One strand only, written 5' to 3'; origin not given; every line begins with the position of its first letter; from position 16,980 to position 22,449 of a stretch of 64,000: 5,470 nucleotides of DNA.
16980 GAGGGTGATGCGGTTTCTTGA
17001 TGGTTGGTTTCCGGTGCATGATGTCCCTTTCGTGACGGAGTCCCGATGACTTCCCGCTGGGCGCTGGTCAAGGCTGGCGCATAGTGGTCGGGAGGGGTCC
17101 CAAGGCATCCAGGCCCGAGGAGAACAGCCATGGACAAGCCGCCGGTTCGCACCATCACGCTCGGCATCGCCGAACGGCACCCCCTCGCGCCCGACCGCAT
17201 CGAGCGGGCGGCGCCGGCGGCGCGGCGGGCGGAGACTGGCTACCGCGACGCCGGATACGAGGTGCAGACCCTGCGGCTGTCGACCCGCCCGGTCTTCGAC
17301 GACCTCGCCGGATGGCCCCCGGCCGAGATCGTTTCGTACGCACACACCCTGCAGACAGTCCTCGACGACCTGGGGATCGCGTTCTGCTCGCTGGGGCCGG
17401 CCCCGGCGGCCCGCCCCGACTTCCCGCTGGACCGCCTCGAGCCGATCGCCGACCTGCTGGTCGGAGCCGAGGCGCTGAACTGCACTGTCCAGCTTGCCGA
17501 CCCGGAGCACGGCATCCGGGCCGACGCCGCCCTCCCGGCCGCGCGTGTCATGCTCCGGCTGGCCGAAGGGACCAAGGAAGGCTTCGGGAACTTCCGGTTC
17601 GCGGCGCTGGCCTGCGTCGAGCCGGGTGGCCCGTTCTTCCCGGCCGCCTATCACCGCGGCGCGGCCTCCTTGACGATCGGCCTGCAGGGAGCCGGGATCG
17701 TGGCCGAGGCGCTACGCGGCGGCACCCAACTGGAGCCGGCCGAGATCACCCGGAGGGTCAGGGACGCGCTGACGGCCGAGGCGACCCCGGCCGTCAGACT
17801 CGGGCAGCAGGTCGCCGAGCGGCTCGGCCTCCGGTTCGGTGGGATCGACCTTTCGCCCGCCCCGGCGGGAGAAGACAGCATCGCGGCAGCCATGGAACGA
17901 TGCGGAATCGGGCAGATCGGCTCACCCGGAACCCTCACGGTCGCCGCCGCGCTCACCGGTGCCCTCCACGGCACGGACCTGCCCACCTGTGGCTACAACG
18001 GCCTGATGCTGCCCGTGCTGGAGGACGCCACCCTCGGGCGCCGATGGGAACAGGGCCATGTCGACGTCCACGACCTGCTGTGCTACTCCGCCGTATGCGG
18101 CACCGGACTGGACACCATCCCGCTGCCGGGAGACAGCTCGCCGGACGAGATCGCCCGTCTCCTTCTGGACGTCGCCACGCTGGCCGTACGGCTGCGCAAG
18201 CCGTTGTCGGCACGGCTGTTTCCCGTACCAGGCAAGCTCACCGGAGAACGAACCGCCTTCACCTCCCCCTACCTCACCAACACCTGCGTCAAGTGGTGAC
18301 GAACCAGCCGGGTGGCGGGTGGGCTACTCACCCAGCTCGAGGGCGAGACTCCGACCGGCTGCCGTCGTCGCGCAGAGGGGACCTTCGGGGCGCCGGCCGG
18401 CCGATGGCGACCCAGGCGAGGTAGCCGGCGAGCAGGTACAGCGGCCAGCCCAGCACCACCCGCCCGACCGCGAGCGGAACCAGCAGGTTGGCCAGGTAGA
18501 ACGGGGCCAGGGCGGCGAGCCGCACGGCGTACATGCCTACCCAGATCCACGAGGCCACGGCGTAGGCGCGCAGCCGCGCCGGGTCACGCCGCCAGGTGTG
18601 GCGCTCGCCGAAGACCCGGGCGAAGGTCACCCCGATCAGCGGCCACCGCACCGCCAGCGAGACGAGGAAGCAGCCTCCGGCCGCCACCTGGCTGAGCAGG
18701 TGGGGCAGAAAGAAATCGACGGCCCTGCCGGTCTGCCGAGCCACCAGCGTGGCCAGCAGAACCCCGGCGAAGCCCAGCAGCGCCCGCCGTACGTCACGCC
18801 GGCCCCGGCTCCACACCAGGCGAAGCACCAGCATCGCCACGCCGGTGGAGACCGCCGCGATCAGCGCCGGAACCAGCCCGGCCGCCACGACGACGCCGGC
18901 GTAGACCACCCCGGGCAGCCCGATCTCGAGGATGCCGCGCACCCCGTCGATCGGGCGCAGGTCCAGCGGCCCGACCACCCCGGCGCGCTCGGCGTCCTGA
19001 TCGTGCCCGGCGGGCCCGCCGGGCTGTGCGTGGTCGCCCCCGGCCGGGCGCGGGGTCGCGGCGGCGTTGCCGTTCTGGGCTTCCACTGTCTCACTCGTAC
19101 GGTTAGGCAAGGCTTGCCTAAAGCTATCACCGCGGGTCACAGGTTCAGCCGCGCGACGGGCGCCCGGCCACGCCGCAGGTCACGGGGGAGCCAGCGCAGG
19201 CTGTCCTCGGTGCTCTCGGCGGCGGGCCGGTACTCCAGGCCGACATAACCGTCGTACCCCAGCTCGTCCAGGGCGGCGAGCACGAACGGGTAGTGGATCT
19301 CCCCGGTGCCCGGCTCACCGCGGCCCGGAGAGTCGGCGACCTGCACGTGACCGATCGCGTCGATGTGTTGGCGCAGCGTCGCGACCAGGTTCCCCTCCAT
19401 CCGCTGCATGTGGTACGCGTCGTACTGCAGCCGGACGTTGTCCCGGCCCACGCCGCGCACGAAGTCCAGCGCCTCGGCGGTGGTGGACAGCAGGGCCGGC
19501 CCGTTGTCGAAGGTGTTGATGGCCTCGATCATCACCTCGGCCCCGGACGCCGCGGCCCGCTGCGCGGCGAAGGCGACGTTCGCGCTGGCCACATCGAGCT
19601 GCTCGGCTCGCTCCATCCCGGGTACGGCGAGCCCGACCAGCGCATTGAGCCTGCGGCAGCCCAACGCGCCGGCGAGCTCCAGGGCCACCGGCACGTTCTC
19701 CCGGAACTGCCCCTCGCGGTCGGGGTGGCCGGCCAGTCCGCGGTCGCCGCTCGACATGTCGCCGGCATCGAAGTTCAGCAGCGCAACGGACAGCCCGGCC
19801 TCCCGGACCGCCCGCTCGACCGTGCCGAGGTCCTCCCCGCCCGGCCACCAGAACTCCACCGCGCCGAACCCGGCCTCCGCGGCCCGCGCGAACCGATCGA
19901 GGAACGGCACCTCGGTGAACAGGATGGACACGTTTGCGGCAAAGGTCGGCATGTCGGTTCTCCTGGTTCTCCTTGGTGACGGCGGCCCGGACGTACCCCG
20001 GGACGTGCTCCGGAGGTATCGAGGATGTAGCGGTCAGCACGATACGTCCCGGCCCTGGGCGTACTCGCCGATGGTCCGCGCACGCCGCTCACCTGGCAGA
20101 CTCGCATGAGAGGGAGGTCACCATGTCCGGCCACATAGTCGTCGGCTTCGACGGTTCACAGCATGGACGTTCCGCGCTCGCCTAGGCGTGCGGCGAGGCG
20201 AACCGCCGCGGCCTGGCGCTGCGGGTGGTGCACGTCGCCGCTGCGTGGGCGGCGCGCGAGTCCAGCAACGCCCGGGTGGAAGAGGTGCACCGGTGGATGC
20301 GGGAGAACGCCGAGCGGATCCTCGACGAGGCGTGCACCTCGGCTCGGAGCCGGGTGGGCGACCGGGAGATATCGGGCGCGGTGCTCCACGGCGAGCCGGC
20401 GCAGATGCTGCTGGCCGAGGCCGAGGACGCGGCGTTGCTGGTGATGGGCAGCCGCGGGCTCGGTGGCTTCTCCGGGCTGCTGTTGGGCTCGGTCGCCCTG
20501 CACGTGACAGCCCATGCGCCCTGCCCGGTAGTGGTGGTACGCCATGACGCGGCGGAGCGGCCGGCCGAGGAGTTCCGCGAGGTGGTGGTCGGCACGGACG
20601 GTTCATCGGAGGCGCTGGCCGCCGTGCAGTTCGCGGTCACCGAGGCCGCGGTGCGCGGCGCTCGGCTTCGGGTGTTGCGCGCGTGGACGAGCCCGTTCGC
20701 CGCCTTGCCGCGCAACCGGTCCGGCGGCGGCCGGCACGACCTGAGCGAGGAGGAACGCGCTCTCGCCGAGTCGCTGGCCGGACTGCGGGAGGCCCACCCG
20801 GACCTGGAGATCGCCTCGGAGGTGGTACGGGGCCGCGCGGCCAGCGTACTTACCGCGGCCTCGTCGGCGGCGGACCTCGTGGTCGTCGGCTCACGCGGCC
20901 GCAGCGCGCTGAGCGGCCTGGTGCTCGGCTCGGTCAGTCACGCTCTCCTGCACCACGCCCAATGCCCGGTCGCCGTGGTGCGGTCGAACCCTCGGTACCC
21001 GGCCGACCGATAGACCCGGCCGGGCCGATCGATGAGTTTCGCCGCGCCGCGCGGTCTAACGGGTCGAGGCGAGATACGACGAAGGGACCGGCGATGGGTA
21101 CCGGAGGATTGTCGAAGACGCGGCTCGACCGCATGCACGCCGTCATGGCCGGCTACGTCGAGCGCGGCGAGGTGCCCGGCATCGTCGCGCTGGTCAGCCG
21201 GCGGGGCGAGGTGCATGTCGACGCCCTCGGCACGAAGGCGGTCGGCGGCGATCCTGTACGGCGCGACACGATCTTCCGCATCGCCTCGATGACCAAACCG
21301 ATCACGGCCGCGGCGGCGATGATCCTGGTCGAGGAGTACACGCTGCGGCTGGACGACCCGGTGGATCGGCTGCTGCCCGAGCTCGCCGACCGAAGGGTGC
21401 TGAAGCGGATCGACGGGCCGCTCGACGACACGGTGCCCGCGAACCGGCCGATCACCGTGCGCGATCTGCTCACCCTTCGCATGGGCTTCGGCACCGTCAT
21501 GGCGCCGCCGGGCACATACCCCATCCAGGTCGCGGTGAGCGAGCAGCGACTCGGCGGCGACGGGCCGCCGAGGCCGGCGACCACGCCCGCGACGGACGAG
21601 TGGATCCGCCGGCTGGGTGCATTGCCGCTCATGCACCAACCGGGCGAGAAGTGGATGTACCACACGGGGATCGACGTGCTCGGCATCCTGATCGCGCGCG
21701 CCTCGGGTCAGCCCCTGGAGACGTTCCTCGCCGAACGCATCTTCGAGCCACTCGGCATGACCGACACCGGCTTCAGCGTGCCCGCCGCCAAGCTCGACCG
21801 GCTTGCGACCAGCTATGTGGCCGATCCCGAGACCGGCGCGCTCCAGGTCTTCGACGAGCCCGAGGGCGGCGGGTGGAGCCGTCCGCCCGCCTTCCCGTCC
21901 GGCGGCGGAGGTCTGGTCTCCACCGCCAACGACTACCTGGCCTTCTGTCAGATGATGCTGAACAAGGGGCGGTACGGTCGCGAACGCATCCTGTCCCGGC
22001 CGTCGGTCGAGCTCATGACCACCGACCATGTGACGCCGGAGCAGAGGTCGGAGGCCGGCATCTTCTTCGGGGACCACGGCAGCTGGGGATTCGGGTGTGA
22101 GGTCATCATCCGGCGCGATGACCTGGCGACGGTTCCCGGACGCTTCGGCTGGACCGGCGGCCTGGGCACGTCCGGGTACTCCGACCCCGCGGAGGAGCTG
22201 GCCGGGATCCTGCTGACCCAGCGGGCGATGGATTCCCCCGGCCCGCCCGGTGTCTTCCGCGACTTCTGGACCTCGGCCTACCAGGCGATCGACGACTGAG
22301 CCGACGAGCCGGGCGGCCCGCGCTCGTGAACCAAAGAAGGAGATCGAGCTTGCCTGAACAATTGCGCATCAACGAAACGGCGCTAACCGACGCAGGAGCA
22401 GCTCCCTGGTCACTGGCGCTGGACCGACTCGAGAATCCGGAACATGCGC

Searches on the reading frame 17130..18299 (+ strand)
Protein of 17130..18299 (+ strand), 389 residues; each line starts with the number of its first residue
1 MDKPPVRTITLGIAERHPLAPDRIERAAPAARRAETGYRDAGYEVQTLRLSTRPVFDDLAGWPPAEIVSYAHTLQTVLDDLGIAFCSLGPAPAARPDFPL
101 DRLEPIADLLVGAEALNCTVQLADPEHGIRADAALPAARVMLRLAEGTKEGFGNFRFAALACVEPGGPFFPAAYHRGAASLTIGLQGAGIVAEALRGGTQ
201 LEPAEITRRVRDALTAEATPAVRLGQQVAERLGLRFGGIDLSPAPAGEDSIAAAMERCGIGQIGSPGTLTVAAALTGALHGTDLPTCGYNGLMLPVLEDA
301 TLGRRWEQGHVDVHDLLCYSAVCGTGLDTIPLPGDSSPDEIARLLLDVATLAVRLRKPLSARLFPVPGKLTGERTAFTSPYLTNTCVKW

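Call 85: search_protein_families(library=pfam, proteins=[window:17130-18299:+])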
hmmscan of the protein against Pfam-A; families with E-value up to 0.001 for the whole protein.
window:17130-18299:+ (389 aa): 1 family
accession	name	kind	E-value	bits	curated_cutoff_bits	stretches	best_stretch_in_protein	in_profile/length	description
PF05167.17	DUF711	-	3.1e-85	286.9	25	1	5-377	9-406/413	Uncharacterised ACR (DUF711)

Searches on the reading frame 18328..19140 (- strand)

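Call 85: search_protein_families(library=pfam, proteins=[window:18328-19140:-])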
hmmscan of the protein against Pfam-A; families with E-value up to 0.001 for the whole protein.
window:18328-19140:- (270 aa): 1 family
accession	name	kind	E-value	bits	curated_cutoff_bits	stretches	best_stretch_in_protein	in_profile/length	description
PF11361.13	DUF3159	-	3.8e-43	147.9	34.2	1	66-251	3-186/188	Protein of unknown function (DUF3159)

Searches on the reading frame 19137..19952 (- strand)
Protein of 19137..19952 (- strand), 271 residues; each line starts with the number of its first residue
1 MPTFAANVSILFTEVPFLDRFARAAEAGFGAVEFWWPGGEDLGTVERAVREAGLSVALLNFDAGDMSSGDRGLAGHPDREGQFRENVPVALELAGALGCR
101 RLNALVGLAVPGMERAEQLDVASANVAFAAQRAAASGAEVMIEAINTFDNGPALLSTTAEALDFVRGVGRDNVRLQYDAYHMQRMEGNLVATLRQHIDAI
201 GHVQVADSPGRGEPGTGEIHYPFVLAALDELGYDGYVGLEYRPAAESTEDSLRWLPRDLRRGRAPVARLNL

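Call 85: search_protein_families(library=pfam, proteins=[window:19137-19952:-])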
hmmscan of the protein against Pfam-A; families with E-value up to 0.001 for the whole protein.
window:19137-19952:- (271 aa): 1 family
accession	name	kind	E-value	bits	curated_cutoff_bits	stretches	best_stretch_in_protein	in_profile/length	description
PF01261.30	AP_endonuc_2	-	1e-43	150.3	31.1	1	21-256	1-247/249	Xylose isomerase-like TIM barrel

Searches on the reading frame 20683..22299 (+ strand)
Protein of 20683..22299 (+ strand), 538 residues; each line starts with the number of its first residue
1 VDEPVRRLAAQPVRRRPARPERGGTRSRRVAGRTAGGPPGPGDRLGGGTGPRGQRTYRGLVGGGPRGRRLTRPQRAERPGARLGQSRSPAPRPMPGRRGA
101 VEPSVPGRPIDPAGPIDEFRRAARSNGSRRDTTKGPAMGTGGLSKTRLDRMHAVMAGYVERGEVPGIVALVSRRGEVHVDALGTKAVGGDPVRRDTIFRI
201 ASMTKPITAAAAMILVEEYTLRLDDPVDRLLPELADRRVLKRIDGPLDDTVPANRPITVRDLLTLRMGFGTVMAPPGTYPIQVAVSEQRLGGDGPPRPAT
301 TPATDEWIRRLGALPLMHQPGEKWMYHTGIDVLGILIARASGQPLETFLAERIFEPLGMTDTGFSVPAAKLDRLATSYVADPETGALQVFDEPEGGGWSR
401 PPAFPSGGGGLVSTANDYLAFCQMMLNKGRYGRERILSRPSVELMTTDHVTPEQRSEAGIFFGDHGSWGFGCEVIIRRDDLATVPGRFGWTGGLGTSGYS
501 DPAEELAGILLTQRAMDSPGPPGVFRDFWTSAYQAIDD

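Call 85: search_protein_families(library=pfam, proteins=[window:20683-22299:+])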
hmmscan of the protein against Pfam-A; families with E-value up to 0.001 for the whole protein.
window:20683-22299:+ (538 aa): 1 family
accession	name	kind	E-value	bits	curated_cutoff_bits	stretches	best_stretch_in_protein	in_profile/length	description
PF00144.29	Beta-lactamase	-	1.6e-65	221.9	27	1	153-515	3-311/329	Beta-lactamase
